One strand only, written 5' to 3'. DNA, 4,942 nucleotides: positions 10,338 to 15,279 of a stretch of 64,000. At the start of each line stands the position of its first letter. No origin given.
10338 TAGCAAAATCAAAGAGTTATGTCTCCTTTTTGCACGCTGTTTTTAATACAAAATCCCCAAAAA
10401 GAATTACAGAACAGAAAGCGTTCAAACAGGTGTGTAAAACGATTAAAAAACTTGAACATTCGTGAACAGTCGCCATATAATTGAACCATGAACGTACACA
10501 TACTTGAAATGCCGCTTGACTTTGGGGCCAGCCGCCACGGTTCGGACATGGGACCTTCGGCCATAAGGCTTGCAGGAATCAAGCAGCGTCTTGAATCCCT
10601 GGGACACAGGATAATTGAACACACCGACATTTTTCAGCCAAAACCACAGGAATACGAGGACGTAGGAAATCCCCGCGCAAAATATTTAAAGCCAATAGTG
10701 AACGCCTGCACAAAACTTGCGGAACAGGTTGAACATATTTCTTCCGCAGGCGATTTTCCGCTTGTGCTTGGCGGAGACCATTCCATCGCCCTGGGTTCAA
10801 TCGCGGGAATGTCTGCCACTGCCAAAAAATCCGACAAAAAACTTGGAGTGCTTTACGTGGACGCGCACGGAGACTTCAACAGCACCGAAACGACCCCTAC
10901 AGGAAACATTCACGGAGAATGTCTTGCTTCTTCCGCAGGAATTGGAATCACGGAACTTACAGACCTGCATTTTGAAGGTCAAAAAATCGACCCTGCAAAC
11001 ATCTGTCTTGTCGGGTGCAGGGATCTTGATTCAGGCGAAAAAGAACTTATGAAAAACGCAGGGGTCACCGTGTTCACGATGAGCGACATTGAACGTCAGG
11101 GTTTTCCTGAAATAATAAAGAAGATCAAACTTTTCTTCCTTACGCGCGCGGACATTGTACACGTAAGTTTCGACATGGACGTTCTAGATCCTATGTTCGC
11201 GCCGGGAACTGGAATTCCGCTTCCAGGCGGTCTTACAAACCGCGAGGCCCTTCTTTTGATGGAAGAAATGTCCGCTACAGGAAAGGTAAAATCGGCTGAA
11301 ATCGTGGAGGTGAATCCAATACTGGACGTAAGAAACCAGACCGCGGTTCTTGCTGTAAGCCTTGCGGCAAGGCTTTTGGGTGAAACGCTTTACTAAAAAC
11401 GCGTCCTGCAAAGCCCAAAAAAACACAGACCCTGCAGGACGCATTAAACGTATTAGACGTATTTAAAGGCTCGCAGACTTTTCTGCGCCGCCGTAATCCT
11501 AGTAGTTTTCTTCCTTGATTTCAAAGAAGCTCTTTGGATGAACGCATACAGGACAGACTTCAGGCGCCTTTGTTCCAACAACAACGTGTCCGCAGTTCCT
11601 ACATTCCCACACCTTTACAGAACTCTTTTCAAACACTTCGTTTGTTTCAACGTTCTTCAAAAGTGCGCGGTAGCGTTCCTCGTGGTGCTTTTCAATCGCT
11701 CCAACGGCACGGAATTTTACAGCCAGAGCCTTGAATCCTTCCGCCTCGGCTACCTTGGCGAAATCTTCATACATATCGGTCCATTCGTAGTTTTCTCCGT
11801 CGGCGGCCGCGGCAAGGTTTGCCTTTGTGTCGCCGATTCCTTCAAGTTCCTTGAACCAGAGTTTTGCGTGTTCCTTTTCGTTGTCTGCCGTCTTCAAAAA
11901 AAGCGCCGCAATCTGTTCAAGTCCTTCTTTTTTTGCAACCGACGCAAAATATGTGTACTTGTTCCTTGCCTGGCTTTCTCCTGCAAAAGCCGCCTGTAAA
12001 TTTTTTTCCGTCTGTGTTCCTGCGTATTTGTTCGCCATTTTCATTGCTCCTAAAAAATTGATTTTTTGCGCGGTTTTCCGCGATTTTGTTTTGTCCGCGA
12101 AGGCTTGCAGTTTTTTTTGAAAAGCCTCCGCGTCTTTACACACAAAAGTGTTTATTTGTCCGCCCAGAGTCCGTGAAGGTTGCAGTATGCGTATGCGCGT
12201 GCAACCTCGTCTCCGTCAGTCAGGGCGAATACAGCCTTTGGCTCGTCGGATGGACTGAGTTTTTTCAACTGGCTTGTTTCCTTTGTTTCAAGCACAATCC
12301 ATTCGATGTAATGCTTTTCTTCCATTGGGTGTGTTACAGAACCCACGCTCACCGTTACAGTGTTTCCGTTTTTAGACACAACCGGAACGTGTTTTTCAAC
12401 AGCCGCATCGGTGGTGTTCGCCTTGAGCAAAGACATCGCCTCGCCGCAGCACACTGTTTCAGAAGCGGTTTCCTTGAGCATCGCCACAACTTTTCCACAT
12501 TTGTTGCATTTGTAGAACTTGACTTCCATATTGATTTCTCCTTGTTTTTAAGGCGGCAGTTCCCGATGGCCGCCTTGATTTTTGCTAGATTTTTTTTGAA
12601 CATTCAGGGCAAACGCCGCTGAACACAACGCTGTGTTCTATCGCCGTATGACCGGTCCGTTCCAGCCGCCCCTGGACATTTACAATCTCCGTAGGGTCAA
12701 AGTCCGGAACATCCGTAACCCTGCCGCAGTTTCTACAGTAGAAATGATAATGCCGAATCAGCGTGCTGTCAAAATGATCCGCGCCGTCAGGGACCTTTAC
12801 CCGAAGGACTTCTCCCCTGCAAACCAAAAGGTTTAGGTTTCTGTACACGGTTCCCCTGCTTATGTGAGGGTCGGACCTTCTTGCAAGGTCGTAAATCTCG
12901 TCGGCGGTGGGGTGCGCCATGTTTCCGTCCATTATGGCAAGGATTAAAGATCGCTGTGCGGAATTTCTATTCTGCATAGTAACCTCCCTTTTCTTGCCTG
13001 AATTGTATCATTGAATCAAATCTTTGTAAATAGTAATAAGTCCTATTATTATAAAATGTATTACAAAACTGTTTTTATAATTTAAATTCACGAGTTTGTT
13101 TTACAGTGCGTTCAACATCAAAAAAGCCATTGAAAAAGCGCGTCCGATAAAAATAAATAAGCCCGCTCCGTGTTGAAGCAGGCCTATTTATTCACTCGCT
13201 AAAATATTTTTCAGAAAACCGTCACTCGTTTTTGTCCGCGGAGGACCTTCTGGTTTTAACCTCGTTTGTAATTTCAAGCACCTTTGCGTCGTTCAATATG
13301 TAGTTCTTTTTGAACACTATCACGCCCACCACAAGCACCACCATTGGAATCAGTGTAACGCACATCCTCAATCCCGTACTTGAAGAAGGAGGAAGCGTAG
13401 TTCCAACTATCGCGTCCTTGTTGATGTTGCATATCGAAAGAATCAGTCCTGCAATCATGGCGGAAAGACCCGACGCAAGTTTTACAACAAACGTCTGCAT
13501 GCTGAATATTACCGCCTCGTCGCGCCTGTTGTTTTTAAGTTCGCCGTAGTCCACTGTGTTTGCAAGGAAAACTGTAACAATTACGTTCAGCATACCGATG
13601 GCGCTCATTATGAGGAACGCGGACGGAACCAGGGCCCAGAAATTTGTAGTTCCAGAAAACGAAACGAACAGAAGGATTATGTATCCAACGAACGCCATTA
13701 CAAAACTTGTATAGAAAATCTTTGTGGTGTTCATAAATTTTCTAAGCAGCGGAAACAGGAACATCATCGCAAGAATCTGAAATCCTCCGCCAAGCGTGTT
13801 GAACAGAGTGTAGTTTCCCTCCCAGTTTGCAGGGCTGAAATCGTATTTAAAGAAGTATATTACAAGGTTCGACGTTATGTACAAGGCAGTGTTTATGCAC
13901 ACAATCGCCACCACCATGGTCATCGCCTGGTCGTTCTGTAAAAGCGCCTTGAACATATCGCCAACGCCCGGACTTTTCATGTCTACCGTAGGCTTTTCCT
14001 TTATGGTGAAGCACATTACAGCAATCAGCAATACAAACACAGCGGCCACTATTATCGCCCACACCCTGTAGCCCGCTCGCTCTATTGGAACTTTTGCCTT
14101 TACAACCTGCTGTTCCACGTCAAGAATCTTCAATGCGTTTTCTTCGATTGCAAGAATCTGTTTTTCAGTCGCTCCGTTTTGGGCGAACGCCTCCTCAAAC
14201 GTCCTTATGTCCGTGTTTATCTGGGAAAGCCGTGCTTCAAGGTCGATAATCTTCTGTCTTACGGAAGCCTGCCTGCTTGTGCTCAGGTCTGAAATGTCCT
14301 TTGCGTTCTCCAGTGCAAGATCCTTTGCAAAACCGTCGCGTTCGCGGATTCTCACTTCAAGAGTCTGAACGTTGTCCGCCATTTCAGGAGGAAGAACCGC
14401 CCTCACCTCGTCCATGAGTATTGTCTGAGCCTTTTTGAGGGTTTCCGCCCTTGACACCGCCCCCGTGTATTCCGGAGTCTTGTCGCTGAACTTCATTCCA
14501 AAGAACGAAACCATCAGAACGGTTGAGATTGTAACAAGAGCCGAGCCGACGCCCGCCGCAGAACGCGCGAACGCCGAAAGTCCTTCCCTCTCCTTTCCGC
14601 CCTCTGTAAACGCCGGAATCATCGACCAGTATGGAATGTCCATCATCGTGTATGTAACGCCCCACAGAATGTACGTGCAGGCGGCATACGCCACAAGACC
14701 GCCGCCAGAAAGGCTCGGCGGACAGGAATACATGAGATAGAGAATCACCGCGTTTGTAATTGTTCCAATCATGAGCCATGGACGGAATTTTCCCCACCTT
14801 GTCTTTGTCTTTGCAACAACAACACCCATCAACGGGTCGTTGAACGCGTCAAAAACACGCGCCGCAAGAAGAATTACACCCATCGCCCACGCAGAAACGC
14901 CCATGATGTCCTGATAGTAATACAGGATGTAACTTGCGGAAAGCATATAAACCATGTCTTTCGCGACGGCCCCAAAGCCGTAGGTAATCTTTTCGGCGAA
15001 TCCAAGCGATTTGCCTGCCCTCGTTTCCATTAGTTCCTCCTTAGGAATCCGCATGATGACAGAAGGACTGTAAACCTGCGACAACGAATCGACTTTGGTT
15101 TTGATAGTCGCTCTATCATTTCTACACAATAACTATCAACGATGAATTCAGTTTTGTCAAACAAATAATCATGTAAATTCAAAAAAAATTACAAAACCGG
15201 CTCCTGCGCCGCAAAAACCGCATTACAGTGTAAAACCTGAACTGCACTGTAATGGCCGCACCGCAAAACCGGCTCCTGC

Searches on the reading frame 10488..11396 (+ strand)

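Call 16: search_protein_families(library=pfam, proteins=[window:10488-11396:+], max_evalue=0.00001)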
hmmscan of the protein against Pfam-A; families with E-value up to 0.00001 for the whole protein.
window:10488-11396:+ (302 aa): 1 family
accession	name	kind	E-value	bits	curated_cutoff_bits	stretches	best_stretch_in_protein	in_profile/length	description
PF00491.26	Arginase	-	1.1e-71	242.1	22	1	2-297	2-279/280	Arginase family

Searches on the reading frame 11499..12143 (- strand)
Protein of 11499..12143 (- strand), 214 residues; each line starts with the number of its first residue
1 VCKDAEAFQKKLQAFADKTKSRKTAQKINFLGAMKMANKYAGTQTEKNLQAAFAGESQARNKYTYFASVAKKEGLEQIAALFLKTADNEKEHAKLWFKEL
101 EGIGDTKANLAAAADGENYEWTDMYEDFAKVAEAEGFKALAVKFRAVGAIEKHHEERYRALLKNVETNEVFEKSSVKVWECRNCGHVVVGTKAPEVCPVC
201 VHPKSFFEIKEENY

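Call 17: search_protein_families(library=pfam, proteins=[window:11499-12143:-], max_evalue=0.00001)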
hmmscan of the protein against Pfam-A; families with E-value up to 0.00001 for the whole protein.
window:11499-12143:- (214 aa): 3 families
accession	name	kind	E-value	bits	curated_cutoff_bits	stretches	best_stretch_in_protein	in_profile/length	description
PF02915.23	Rubrerythrin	-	2.7e-24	86.6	22.8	1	47-162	1-137/137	Rubrerythrin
PF21349.2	RUBY_RBDX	-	9.4e-13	47.8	26.5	1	179-208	1-30/30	Rubrerythrin, rubredoxin-like domain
PF00210.30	Ferritin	-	1.8e-07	31.6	24.5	0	47-150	2-124/142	Ferritin-like domain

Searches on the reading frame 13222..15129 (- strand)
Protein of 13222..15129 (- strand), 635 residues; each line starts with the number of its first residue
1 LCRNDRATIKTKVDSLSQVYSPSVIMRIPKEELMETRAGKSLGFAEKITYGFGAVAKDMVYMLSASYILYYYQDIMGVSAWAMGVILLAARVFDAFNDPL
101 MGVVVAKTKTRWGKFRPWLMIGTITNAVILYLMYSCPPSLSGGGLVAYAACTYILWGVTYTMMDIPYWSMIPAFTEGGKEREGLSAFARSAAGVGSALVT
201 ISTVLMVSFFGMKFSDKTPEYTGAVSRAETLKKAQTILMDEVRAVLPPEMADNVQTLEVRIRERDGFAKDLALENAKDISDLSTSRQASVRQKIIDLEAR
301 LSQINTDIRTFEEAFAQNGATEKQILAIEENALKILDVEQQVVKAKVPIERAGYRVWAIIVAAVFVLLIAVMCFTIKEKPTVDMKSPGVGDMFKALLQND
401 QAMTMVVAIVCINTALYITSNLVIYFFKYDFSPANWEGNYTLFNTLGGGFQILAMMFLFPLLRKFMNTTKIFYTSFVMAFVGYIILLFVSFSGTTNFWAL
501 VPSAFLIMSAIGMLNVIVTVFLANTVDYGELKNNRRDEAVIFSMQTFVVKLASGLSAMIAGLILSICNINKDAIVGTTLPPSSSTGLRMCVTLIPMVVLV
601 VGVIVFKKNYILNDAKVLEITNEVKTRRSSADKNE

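Call 17: search_protein_families(library=pfam, proteins=[window:13222-15129:-], max_evalue=0.00001)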
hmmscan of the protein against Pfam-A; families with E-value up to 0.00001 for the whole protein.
window:13222-15129:- (635 aa): 2 families
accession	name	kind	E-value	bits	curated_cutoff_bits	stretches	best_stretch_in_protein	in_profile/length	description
PF13347.12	MFS_2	-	5.4e-69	233.2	27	2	50-214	2-164/427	MFS/sugar transport protein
PF07690.21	MFS_1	-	5.6e-09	35.8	33.4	0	357-526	152-323/347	Major Facilitator Superfamily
